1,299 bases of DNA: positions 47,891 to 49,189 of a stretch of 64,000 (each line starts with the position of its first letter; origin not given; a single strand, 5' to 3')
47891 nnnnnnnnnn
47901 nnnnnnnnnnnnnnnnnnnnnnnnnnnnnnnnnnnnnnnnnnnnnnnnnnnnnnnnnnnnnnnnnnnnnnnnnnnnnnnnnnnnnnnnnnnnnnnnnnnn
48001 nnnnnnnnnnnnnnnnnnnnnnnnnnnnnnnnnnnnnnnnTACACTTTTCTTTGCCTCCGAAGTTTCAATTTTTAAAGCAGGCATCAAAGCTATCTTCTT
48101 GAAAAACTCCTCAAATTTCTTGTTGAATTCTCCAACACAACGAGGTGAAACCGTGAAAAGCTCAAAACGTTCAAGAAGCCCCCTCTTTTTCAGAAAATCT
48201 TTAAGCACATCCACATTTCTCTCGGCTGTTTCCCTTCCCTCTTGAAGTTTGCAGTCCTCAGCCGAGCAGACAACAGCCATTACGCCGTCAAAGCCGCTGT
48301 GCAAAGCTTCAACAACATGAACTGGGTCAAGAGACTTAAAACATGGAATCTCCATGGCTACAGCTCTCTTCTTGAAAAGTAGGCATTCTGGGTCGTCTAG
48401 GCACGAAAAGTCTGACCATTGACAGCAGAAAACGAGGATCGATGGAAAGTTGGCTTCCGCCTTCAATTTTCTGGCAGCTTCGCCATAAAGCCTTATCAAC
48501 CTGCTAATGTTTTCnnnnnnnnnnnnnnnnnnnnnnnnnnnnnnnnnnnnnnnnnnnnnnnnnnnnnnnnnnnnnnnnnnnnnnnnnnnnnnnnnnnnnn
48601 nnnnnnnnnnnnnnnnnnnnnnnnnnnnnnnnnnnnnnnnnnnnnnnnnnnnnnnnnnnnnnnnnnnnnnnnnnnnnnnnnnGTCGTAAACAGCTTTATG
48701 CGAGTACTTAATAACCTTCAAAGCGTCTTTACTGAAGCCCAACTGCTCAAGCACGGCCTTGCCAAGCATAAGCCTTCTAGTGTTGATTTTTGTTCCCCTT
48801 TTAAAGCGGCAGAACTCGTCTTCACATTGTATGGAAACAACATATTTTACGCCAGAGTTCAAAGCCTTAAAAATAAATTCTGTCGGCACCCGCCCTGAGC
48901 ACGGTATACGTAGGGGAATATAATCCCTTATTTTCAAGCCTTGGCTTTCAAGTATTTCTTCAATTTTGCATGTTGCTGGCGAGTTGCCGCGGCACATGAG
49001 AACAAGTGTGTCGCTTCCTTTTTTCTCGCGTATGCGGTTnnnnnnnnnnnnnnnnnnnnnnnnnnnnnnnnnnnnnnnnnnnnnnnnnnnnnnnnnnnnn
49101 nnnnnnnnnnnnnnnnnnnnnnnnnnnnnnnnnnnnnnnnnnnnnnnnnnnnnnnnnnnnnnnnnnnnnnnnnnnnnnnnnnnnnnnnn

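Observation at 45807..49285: A duplicated (ferredoxin + MvhD) protein apparently translationally coupled to NfnAB-like genes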

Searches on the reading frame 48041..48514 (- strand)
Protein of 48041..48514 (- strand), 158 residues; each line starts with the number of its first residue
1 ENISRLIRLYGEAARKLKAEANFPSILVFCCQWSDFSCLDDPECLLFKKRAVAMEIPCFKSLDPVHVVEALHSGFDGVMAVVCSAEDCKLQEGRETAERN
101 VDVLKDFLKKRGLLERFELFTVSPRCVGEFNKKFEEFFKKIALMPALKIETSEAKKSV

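Call 38: search_solved_structures(query=window:48041-48514:-, max_evalue=1, show_alignments=3)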
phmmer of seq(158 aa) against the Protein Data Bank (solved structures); distinct sequences matched with E-value up to 1: 12.
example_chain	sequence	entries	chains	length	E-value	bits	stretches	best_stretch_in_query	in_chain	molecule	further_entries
5odc_D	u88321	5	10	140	1.7e-08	37.8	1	24-149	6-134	Methyl-viologen reducing hydrogenase subunit D | Methyl-viologen reducing hydrogenase, subunit D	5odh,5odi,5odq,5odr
8rvu_F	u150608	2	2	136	2.6e-08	37.1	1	24-148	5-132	Methyl viologen-reducing hydrogenase, subunit D-related protein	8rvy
8rvv_F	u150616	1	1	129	7.7e-08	35.6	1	24-143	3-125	Methyl viologen-reducing hydrogenase, subunit D-related protein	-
7bkb_F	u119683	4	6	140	3.7e-07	33.4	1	24-124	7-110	F420-non-reducing hydrogenase subunit D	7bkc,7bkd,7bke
9sfi_K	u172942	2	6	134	8.1e-07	32.3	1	24-141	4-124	F420-non-reducing hydrogenase subunit delta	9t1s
9sw2_D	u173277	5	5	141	7.9e-06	29.1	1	25-113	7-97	F420-non-reducing hydrogenase iron-sulfur subunit D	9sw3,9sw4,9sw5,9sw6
9qkx_A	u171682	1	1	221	0.071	16.2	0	39-87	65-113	Chains: A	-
3mlg_A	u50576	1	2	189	0.2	14.7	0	101-142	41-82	2X chimera of Helicobacter pylori protein HP0242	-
6y88_G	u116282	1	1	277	0.54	13.4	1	49-137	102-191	Indole-3-glycerol phosphate synthase,Indole-3-glycerol phosphate synthase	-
6y88_A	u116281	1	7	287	0.55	13.3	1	49-137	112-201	Indole-3-glycerol phosphate synthase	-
21gi_A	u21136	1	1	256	0.68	13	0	101-143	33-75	A designed protein Three-twist Knot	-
5d5n_A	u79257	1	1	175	0.72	13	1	37-142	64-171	Virion egress protein UL34 homolog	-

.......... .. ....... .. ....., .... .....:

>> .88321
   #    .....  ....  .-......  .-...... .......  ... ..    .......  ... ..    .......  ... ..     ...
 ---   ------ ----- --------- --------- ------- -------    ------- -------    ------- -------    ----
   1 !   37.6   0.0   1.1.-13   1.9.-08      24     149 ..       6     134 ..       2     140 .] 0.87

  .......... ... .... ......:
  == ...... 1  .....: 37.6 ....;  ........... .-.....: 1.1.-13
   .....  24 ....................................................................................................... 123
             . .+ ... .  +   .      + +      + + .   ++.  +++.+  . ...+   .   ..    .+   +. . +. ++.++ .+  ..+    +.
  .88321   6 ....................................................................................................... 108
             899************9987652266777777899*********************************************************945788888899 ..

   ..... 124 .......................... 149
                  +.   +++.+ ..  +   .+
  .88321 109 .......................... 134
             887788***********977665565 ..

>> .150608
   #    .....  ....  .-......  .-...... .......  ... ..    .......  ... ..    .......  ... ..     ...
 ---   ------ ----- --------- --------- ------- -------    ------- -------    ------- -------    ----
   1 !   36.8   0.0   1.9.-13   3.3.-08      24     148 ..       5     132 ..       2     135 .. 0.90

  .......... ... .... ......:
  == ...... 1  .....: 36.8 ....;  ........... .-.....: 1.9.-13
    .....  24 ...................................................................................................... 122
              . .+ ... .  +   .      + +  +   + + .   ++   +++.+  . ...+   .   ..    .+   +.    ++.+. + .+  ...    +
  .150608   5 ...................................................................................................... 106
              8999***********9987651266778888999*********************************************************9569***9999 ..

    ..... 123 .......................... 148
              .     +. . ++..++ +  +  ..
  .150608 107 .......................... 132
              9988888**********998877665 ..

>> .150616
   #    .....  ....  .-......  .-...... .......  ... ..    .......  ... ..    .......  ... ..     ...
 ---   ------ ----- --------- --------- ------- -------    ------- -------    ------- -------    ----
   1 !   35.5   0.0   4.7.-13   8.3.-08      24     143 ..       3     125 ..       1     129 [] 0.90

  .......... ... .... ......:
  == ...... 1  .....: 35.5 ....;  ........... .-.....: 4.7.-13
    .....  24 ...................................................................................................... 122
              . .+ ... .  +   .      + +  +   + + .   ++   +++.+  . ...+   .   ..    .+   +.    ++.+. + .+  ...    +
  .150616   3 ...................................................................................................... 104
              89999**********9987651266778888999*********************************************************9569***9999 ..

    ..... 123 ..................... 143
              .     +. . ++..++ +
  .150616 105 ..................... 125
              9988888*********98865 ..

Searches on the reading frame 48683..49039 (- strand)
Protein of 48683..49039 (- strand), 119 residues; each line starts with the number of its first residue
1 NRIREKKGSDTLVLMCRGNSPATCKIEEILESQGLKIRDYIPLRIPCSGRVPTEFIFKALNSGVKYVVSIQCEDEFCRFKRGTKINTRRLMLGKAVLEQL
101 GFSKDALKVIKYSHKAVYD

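Call 37: search_solved_structures(query=window:48683-49039:-, max_evalue=1, show_alignments=3)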
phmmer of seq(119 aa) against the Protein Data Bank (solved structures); distinct sequences matched with E-value up to 1: 14.
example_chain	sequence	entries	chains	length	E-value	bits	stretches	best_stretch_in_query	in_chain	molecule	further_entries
9sw2_D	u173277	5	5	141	7.2e-06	29.1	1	43-106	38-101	F420-non-reducing hydrogenase iron-sulfur subunit D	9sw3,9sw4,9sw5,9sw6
5odc_D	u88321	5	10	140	7.9e-05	25.8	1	43-107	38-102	Methyl-viologen reducing hydrogenase subunit D | Methyl-viologen reducing hydrogenase, subunit D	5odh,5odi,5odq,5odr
9sfi_K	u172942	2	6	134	0.0002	24.5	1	42-109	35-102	F420-non-reducing hydrogenase subunit delta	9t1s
7bkb_F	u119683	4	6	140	0.0028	20.8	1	42-104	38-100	F420-non-reducing hydrogenase subunit D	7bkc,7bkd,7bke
8rvv_F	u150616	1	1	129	0.0088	19.2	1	43-107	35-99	Methyl viologen-reducing hydrogenase, subunit D-related protein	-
8rvu_F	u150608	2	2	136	0.01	19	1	43-107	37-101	Methyl viologen-reducing hydrogenase, subunit D-related protein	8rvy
4v6i_Bv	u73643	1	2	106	0.27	14.4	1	12-40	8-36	60S acidic ribosomal protein (P2)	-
1giu_A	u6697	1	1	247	0.52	13.5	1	28-81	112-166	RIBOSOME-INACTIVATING PROTEIN ALPHA-TRICHOSANTHIN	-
2jjr_A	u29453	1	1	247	0.53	13.4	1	28-81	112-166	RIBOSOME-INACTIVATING PROTEIN ALPHA-TRICHOSANTHIN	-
2jdl_A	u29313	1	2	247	0.54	13.4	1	28-81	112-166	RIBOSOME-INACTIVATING PROTEIN ALPHA-TRICHOSANTHIN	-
1mrj_A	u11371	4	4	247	0.54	13.4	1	28-81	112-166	ALPHA-TRICHOSANTHIN | TRICHOSANTHIN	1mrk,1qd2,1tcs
1gis_A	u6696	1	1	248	0.54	13.4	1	28-81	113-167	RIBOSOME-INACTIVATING PROTEIN ALPHA-TRICHOSANTHIN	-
1j4g_A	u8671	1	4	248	0.54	13.4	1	28-81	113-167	Trichosanthin delta C7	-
2vs6_A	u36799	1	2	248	0.75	13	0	28-80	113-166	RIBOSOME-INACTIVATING PROTEIN ALPHA-TRICHOSANTHIN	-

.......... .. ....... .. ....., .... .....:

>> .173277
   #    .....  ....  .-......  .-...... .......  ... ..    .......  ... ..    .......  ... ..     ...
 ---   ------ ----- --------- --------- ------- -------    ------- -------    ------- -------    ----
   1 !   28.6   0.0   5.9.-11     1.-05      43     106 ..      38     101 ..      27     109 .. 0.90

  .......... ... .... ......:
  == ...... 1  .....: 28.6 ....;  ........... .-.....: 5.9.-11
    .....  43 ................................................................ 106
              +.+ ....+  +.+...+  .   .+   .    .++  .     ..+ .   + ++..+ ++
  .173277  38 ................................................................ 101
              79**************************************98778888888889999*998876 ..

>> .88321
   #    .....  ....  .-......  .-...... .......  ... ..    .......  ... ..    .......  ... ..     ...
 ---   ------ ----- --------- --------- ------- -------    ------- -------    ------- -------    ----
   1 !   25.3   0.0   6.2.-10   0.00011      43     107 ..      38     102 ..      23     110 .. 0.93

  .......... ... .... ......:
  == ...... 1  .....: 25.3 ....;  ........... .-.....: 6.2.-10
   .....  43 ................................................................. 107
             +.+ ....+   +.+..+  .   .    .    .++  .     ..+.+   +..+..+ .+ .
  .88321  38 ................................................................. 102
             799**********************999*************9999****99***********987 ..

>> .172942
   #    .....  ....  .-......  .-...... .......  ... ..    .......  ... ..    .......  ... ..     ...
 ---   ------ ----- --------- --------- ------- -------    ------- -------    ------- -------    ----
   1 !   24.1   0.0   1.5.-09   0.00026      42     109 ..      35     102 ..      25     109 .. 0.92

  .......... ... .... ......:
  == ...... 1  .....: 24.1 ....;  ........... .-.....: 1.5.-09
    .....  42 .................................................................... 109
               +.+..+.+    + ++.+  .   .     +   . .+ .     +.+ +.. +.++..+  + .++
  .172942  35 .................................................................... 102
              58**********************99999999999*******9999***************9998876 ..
